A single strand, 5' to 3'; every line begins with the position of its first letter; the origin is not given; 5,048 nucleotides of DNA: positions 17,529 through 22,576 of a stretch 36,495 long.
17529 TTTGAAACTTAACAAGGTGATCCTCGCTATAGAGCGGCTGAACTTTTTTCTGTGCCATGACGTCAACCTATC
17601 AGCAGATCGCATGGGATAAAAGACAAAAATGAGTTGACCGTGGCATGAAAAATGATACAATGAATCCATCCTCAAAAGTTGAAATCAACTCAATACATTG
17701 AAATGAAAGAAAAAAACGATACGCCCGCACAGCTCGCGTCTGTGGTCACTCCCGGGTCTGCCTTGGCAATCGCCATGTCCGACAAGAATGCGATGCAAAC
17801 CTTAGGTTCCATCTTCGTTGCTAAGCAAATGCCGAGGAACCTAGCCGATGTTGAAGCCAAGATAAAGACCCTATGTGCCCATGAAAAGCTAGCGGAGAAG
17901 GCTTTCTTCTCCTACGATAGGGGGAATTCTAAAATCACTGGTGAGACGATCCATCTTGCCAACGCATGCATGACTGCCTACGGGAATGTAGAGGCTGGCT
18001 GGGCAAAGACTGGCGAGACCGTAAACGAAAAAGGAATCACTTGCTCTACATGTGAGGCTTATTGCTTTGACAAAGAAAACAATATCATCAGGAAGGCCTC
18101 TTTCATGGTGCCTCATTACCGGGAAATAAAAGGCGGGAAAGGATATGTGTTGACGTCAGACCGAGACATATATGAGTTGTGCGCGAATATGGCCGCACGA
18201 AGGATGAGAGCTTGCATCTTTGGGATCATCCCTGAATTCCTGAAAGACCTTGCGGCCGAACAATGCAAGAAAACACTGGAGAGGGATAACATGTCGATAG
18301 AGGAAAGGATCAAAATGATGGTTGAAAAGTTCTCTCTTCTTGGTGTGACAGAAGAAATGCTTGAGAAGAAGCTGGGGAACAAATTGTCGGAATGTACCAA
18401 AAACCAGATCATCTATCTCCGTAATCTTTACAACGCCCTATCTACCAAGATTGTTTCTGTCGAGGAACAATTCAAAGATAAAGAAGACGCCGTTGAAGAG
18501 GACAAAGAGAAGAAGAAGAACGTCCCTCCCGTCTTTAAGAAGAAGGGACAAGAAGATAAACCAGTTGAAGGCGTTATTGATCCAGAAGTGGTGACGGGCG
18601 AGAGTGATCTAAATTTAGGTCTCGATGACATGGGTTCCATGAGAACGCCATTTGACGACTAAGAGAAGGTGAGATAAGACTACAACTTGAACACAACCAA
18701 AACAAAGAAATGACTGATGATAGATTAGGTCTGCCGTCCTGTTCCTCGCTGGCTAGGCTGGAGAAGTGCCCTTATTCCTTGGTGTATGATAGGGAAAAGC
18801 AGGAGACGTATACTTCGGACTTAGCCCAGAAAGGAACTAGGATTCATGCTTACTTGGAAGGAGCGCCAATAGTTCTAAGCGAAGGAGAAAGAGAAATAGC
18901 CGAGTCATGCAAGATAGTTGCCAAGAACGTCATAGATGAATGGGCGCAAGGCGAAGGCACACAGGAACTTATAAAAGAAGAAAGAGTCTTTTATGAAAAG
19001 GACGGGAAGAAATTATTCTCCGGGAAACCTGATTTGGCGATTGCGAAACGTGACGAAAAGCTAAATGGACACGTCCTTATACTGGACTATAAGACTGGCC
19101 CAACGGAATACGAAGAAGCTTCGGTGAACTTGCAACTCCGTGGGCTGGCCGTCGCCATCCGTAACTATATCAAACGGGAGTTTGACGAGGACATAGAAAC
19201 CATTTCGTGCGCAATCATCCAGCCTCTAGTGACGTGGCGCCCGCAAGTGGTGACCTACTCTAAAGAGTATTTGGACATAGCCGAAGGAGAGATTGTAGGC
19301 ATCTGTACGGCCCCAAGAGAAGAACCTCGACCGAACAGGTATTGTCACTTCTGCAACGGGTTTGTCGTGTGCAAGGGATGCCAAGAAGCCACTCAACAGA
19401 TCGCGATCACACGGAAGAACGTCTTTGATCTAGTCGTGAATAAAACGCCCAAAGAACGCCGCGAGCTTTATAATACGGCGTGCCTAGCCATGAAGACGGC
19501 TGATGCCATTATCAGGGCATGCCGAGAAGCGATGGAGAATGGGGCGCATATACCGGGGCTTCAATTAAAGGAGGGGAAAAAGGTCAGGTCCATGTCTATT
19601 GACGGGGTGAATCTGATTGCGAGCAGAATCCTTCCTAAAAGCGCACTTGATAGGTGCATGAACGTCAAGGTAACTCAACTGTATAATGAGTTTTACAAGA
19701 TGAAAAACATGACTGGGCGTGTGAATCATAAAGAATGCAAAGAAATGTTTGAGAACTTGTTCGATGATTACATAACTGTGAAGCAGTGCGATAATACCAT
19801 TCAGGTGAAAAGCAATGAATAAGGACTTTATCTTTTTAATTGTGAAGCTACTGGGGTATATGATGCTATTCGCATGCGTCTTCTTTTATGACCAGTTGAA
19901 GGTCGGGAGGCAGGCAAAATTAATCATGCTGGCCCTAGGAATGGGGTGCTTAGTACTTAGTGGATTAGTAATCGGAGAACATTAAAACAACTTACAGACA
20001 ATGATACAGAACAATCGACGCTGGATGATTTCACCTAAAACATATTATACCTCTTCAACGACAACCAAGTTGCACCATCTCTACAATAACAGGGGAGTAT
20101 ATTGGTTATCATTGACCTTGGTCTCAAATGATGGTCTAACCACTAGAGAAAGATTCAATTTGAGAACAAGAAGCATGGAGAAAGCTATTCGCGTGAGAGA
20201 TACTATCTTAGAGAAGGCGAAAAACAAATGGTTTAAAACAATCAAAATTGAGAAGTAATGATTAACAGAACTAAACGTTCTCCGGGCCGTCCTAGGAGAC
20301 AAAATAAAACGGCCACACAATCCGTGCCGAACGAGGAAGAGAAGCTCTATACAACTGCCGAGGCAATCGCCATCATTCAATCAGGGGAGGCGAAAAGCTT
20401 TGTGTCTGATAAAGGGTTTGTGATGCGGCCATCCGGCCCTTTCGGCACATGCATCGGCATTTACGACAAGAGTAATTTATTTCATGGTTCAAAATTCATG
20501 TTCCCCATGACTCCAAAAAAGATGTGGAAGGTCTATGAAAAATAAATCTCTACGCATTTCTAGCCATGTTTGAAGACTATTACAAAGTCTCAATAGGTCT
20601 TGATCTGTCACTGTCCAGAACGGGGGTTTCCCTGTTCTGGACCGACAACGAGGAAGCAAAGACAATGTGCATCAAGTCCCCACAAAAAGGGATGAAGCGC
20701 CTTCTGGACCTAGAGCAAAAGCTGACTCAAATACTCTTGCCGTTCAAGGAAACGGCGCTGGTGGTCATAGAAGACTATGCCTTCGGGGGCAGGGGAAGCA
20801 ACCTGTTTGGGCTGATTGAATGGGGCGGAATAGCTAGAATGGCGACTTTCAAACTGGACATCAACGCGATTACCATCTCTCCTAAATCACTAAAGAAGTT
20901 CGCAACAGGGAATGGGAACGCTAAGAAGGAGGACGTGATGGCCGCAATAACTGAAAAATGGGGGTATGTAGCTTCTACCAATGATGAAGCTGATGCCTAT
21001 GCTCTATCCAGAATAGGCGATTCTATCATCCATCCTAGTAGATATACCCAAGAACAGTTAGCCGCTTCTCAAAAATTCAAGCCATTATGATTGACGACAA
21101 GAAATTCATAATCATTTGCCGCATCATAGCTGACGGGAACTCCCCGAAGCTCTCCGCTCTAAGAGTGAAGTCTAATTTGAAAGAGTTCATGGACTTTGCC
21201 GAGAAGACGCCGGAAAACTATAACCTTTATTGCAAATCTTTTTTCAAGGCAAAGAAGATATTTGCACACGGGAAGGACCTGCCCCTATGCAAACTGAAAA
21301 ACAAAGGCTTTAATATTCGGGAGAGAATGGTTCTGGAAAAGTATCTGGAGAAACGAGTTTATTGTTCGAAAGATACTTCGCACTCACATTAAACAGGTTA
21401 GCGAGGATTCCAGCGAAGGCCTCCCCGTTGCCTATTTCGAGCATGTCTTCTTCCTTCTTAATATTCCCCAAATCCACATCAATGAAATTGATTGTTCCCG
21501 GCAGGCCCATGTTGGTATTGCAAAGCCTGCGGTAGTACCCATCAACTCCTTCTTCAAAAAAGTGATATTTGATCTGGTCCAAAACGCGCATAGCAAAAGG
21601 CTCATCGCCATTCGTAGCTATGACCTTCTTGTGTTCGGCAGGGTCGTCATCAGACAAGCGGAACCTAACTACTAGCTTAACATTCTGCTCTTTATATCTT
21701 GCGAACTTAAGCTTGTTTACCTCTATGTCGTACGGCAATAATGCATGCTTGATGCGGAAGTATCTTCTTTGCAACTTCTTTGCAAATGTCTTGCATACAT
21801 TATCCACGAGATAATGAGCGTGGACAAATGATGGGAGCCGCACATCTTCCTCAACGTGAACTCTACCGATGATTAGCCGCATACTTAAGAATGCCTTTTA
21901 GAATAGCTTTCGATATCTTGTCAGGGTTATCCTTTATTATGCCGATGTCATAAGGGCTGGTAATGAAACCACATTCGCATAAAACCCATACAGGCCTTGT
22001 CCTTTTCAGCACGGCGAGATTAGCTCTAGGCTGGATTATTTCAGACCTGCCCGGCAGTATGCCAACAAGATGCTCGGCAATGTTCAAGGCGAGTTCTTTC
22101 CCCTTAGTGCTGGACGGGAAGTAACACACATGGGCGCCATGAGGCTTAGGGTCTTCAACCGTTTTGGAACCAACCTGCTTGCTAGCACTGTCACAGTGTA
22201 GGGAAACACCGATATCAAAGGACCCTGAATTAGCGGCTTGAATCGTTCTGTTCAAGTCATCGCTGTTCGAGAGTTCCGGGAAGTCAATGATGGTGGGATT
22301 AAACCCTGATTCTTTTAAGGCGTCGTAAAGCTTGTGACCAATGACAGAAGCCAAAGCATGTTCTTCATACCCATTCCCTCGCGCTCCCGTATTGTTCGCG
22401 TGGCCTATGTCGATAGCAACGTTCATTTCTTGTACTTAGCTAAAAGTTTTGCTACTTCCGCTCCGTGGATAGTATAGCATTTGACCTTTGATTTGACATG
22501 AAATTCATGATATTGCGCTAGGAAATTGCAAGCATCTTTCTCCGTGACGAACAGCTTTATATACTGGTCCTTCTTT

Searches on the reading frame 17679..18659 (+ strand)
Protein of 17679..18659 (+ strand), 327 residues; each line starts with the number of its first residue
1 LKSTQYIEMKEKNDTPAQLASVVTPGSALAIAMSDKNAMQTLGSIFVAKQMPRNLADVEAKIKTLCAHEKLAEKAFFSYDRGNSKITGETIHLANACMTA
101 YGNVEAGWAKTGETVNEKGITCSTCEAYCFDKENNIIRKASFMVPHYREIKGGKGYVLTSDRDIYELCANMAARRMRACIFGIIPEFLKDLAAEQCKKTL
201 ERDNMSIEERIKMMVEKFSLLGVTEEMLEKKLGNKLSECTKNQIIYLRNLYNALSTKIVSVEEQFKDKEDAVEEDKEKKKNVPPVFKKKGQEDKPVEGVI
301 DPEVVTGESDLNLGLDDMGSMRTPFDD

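Call 48: search_protein_families(library=phrogs, proteins=[window:17679-18659:+], max_evalue=0.001)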
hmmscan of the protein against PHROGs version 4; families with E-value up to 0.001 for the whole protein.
window:17679-18659:+ (327 aa): 1 family
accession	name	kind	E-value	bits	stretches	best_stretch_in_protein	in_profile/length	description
phrog_3657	-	unknown function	7.7e-66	223.1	1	27-282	20-272/289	-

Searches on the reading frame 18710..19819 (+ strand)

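Call 28: search_protein_families(library=pfam, proteins=[window:18710-19819:+], max_evalue=0.01)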
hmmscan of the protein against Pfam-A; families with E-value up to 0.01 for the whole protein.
window:18710-19819:+ (370 aa): 2 families
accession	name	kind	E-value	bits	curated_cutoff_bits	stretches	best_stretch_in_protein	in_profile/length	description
PF10926.14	DUF2800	-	1.5e-14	54.4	21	1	10-298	5-306/368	Protein of unknown function (DUF2800)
PF12705.13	PDDEXK_1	-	3.7e-08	34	22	1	10-221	3-246/247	PD-(D/E)XK nuclease superfamily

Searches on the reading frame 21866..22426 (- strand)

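Call 26: search_protein_families(library=phrogs, proteins=[window:21866-22426:-], max_evalue=0.01)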
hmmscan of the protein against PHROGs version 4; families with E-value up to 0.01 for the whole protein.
window:21866-22426:- (187 aa): 4 families
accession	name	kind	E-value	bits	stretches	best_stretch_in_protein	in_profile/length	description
phrog_435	-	lysis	8.3e-32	111.9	1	1-183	113-285/556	endolysin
phrog_489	-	lysis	7.4e-08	32.6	1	55-180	233-349/459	endolysin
phrog_2742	-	lysis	4.5e-07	30.6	1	3-183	4-181/318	endolysin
phrog_12727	-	lysis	7.9e-06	26.4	1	3-185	165-344/393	endolysin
